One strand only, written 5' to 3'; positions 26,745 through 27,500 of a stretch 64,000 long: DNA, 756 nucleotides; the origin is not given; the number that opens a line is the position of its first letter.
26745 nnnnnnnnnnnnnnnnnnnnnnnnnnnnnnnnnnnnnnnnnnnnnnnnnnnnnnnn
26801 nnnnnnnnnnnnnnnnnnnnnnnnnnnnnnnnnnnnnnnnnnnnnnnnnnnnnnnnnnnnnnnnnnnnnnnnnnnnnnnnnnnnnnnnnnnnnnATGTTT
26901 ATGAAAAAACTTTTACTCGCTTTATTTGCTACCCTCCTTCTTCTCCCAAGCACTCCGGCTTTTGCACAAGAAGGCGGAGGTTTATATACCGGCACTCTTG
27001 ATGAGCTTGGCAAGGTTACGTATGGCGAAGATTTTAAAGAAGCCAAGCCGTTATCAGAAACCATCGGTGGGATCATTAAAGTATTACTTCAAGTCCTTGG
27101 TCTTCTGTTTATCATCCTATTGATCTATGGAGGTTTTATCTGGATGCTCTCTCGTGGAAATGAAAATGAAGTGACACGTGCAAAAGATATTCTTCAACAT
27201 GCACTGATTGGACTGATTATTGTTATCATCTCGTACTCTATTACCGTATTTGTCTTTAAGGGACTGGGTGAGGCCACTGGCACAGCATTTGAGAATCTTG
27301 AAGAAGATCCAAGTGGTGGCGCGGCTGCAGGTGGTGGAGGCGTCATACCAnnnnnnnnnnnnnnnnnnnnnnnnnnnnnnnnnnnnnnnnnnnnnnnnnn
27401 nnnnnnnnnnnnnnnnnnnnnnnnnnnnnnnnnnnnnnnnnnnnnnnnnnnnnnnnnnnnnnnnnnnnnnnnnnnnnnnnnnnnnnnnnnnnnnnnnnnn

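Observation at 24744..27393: Tandem array of five diverged VirB2/TrbC-like pilin paralogs downstream of a solute-binding lipoprotein.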

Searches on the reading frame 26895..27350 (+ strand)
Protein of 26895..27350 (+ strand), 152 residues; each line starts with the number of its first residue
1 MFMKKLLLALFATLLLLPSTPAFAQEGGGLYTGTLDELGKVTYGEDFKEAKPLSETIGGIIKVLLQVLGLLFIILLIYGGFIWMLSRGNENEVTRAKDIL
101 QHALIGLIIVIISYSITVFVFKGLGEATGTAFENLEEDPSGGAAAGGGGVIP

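Call 3: search_protein_families(library=pfam, proteins=[window:26895-27350:+], max_evalue=1)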
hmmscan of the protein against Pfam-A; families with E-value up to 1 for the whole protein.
window:26895-27350:+ (152 aa): 9 families
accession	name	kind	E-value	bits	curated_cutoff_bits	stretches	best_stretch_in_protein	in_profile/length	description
PF18895.5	T4SS_pilin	-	1e-07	32.4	26.6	1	52-117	4-68/71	Type IV secretion system pilin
PF04956.18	TrbC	-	0.00055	20.5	27.9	1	4-112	10-90/98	TrbC/VIRB2 pilin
PF04515.18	Choline_transpo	-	0.014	15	26.9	1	60-139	251-325/326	Plasma-membrane choline transporter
PF05545.16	FixQ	-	0.018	15.4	29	1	62-99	7-44/49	Cbb3-type cytochrome oxidase component FixQ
PF04290.18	DctQ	-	0.018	15.4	28.3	1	53-120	57-122/132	Tripartite ATP-independent periplasmic transporters, DctQ component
PF05987.18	DUF898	-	0.037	13.6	28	1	53-120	173-240/336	Bacterial protein of unknown function (DUF898)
PF10320.15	7TM_GPCR_Srsx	-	0.039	13.8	24.1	1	67-122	153-208/257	Serpentine type 7TM GPCR chemoreceptor Srsx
PF11174.13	DUF2970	-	0.083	13.2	27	1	43-74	21-52/56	Protein of unknown function (DUF2970)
PF13273.12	DUF4064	-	0.74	10.5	32.1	1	56-120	10-76/102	Protein of unknown function (DUF4064)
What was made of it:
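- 26901..27353 (+): P5: a pilin (150 aa) with a Gly/Ala-rich C-terminal tail (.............). PF18895 at 32.4 bits and TrbC at 20.5 bits, the latter below cut-off (call 3).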

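Call 4: search_protein_families(library=ncbifam, proteins=[window:26895-27350:+], max_evalue=1)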
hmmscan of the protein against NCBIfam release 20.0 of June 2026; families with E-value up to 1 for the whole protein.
window:26895-27350:+ (152 aa): 8 families
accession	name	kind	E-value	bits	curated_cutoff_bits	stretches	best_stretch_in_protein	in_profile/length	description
NF045849.1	ICE_MMCAP2_0565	equivalog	7.1e-07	28.8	40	1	51-121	7-77/80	Mbov_0395 family pilin-like conjugal transfer protein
NF007289.1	PRK09757.1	equivalog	0.016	14.9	300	1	70-120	104-155/241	PTS galactosamine transporter subunit IIC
NF005247.0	PRK06758.1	equivalog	0.083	13.1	233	1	76-120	44-84/128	hypothetical protein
NF041560.1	T6SS_Burk_ExIF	subfamily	0.12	12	90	1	60-133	128-200/234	putative type VI secretion system effector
TIGR04200.2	targ_of_XrtJ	subfamily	0.15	11.8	40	1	4-27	1-24/57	PExPT-CTERM protein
NF009951.1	PRK13415.1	equivalog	0.17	11.6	242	1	60-88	69-97/219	flagella biosynthesis regulatory protein FliZ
NF052666.1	VPA0252_fam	equivalog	0.21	11.7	100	1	3-36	1-29/78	VPA0252 family protein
NF006283.1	PRK08455.1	equivalog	0.81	9.3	187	1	62-98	18-54/182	flagellar basal body-associated protein FliL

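Call 19: find_encoding_contigs(protein=window:26895-27350:+, flank=10000, max_places=6)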
Protein window:26895-27350:+ (152 aa): no gene with exactly this product is on record in the collection.

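Call 21: find_homologous_proteins(query=window:26895-27350:+, max_evalue=0.001)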
Query window:26895-27350:+ (152 aa): 23 proteins with E <= 0.001 among 907 candidates.
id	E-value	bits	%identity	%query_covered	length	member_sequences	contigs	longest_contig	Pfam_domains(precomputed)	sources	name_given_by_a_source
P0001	1.1e-87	309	100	99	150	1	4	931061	PF18895.6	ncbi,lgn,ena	-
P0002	7.3e-32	128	52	89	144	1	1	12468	PF18895.6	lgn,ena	-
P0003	2.9e-28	117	52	68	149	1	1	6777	PF18895.6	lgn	-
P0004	8.1e-19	86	46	72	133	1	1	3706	PF18895.6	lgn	-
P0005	1.2e-18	85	51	32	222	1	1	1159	PF18895.6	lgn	-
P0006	4.2e-18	84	54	61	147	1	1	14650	PF18895.6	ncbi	-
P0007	4.5e-18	83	46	43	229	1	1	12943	PF18895.6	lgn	-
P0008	7.6e-18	83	48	46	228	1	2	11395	PF18895.6,PF27259.1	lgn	-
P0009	2.8e-16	78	40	83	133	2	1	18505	PF18895.6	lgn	-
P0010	4.0e-16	77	46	55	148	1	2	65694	PF18895.6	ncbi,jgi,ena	ncbi:MAG: pilin [Candidatus Magasanikbacteria bacterium]|jgi:hypothetical protein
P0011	4.9e-16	77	49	53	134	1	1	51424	PF18895.6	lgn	-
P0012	1.1e-15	76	48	53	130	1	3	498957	PF18895.6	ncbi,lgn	-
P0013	1.1e-15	76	36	85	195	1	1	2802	PF18895.6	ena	-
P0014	1.8e-15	75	42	78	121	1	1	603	PF18895.6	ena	-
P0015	1.4e-14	72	42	67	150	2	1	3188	PF18895.6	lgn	-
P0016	5.7e-13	67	43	72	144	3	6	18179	PF18895.6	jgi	jgi:uncharacterized membrane protein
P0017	2.6e-12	65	50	45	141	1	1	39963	PF18895.6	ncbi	-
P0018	2.8e-12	65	43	49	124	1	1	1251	PF18895.6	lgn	-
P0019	3.8e-11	61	49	48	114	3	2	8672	PF18895.6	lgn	-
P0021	3.2e-5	42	37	38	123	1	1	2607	PF18895.6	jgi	jgi:hypothetical protein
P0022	1.1e-4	40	38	40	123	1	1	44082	PF18895.6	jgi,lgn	-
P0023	8.3e-4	37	39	50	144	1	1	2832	PF18895.6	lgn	-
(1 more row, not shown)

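Call 37: predict_structure(alignment_id=A2)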
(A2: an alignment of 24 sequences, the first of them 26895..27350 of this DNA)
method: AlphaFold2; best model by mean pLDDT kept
length: 152 residues; sequences in the alignment: 24
mean_pLDDT: 74.0   pTM: 0.51
mean pLDDT of the five models: 74.0, 71.9, 71.6, 70.1, 68.4
residues with pLDDT >= 90: 44; 70-90: 46; 50-70: 52; < 50: 10
segments of 3 or more residues with pLDDT < 50: 26-31
pLDDT, mean of each block of 10 residues (from residue 1): 73 70 48 53 56 76 87 92 93 94 93 90 77 57 54 63
secondary structure, 60 per line:
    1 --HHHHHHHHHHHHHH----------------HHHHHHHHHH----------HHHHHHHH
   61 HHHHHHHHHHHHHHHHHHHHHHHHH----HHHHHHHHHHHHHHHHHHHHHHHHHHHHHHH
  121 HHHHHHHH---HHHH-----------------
elements in order: H3-16 H33-42 H53-85 H90-128 H132-135
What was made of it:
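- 26901..27353 (+): The AF2 model shows a helical hairpin, residues 53-85 and 90-128, at pLDDT 87-94 (call 37).
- On VirB2/TrbC pilin (Pfam PF04956): The AF2 hairpin has pLDDT 87-94 (call 37).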

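Call 39: search_solved_structures(query=A2, max_evalue=10, show_alignments=2)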
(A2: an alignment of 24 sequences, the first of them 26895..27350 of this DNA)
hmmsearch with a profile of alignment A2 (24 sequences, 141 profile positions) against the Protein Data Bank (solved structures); distinct sequences matched with E-value up to 10: 20.
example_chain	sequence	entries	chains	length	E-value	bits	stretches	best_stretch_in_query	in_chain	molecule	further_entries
6i3b_A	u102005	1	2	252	9.8e-07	32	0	80-97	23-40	cPizza6-AYW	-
6i38_A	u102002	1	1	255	1.1e-06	31.9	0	80-97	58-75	nv2Pizza6-AYW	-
6f0q_A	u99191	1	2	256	1.1e-06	31.9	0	80-97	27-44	Pizza6-AYW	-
6i37_A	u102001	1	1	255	1.1e-06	31.8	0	80-97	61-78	nv1Pizza6-AYW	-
6i39_A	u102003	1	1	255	3.7e-06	30.2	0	80-97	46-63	v31Pizza6-AYW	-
7zpz_A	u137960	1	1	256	9.4e-06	28.8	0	80-97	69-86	Pizza6-TSR-TSH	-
6i3a_A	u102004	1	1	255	1.4e-05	28.3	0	80-97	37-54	v22Pizza6-AYW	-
7zq2_A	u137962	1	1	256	6.3e-05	26.2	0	80-97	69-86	Pizza6-RSH-TSH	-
6f0s_A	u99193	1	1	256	8.2e-05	25.8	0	80-97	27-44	Pizza6-SYW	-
7zcj_A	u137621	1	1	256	8.3e-05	25.8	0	80-97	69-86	Pizza6-TNH-TSH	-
7zqg_A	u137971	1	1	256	9.2e-05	25.6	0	80-97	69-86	Pizza6-KSH-TSH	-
7zph_A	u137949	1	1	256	9.9e-05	25.5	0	80-97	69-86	Pizza6-TNK-RSH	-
7zpw_A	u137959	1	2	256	0.00029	24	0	80-97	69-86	Pizza6-TSK-TSH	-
3wwa_A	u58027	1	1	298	0.0049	20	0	80-97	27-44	Pizza7H protein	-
6qsd_A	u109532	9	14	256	0.015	18.5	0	80-97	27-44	Pizza6S | Pizza6-S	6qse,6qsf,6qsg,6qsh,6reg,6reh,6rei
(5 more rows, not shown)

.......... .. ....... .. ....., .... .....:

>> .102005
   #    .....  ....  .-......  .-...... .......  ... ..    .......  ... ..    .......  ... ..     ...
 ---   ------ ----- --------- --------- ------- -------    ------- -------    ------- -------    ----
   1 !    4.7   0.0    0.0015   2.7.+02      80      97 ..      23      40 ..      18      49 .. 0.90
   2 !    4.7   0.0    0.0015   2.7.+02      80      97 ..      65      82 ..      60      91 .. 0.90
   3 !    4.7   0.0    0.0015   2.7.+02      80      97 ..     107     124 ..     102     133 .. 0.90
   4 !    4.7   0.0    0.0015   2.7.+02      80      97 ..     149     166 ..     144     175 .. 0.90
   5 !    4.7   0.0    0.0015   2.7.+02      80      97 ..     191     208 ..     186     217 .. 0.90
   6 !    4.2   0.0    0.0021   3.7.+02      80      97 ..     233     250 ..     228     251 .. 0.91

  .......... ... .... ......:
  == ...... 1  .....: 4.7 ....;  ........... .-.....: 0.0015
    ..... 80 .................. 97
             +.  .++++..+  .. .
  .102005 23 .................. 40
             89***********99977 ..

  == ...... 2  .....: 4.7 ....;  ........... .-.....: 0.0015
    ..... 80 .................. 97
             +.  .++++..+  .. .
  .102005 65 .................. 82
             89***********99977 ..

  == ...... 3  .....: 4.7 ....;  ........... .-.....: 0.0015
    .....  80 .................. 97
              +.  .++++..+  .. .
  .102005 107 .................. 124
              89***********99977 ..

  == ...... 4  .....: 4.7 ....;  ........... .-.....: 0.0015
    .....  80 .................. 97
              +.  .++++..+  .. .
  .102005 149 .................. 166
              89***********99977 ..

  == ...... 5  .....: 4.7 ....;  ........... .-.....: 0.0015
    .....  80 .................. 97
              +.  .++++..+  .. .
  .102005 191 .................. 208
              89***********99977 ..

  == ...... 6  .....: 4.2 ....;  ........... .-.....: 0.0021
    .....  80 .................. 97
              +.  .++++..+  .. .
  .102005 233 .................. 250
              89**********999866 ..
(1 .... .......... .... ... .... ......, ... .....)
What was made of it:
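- Tried and rejected: These hits are spurious (call 39).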

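Call 40: fold_search(model_id=the predicted structure, library=pdb)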
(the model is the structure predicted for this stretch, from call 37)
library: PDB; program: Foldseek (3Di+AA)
matches with E <= 10: 98; with E <= 0.001: 0
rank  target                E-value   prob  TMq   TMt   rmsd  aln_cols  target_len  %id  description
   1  9vub_A                2.9e-01  0.96  0.46  0.20  10.5       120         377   10  channel C complex with 3 (released 2026-03-11)
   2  9vub_C                6.4e-01  0.85  0.46  0.20  10.8       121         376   10  channel C complex with 3 (released 2026-03-11)
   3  6cnn_A                8.7e-01  0.85  0.48  0.21  10.1       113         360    9  Cryo-EM structure of the human SK4/calmodulin channel complex in the Ca2+ bound state I (released 2018-05-02)
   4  7qhm_A                9.3e-01  0.51  0.36  0.15  10.5       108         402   18  Cytochrome bcc-aa3 supercomplex (respiratory supercomplex III2/IV2) from Corynebacterium glutamicum (stigmatellin and  (released 2022-05-18)
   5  8e73_4L               1.8e+00  0.30  0.23  0.35  16.8        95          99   17  Vigna radiata supercomplex I+III2 (full bridge) (released 2023-01-11)
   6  1a91_MODEL_1_A        2.3e+00  0.54  0.33  0.55   2.8        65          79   15  SUBUNIT C OF THE F1FO ATP SYNTHASE OF ESCHERICHIA COLI; NMR, 10 STRUCTURES (released 1998-07-01)
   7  6x89_4L               2.5e+00  0.47  0.30  0.52  16.9        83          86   16  Vigna radiata mitochondrial complex I* (released 2020-09-02)
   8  9y5q_A                2.6e+00  0.77  0.48  0.21   4.2        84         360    7  Cryo EM structure of KCa3.1_R355K_I/calmodulin channel in complex with rimtuzalcap (released 2025-10-15)
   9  9rxe_MODEL_1_A        2.6e+00  0.44  0.32  0.44   4.6        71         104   13  Solution structure of the HR1c domain of human PKN1 (released 2025-12-31)
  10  23as_0                3.0e+00  0.16  0.33  0.14  19.8       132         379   14  Structure of Arabidopsis SNX1 (Class l, 7-fold) (released 2026-03-18)
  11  9o48_A                3.2e+00  0.69  0.46  0.20   4.5        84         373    6  Cryo-EM structure of the human SK2-4 chimera/calmodulin channel complex in the Ca2+ bound state (released 2025-07-09)
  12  9vu9_A                3.4e+00  0.38  0.38  0.17   9.3        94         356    8  channel D complex with 4 (released 2026-03-11)
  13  9sv3_D                3.8e+00  0.75  0.33  0.22   1.2        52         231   12  Local refinement of EloB/EloC/VHL/CV2a/14-3-3zeta/ERa from pose 1 (released 2025-12-03)
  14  3q84_H                3.8e+00  0.30  0.38  0.22   4.6        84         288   15  Crystal structure of human PACSIN 1 F-BAR domain (released 2012-02-22)
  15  6v7u_B                4.0e+00  0.51  0.25  0.61   2.4        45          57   20  Structure of a phage-encoded quorum sensing anti-activator, Aqs1 (released 2020-12-16)
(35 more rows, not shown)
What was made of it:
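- Tried and rejected: The top hits were generic helical hairpins such as ion channels and ATP synthase subunit c, so it is uninformative (call 40).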

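Call 74: search_protein_representatives(alignment_id=A2)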
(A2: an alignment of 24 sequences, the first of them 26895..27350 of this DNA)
Query: 24 sequences, 141 profile positions. Proteins with E-value up to 0.001 (for the whole library): 92193; up to 1e-10: 39047; up to 1e-30: 341. The best 150 are listed.
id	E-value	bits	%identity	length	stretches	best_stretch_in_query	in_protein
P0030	4.5e-87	305.4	-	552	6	10-124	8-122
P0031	5.1e-80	282.5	-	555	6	3-122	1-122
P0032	4.5e-77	273.0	-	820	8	58-122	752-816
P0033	4.8e-65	234.0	-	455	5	12-124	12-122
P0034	1.6e-64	232.3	-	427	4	13-130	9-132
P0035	2.4e-62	225.3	-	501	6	45-122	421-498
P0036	3.7e-60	218.2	-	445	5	53-121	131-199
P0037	2.9e-59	215.3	-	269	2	11-139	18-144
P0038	4.5e-59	214.7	-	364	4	4-125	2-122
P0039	8.2e-58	210.6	-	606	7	49-121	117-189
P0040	4.2e-57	208.3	-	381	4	11-119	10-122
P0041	7.4e-57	207.5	-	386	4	12-124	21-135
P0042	9.0e-56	204.0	-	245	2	3-133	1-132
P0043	1.4e-55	203.3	-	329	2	36-134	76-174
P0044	7.2e-55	201.0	-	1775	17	53-123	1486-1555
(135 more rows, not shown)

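Call 78: search_protein_families(library=phrogs, proteins=[window:26901-27350:+], max_evalue=0.01)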
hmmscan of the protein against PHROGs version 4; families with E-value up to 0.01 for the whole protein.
window:26901-27350:+ (150 aa): 0 families
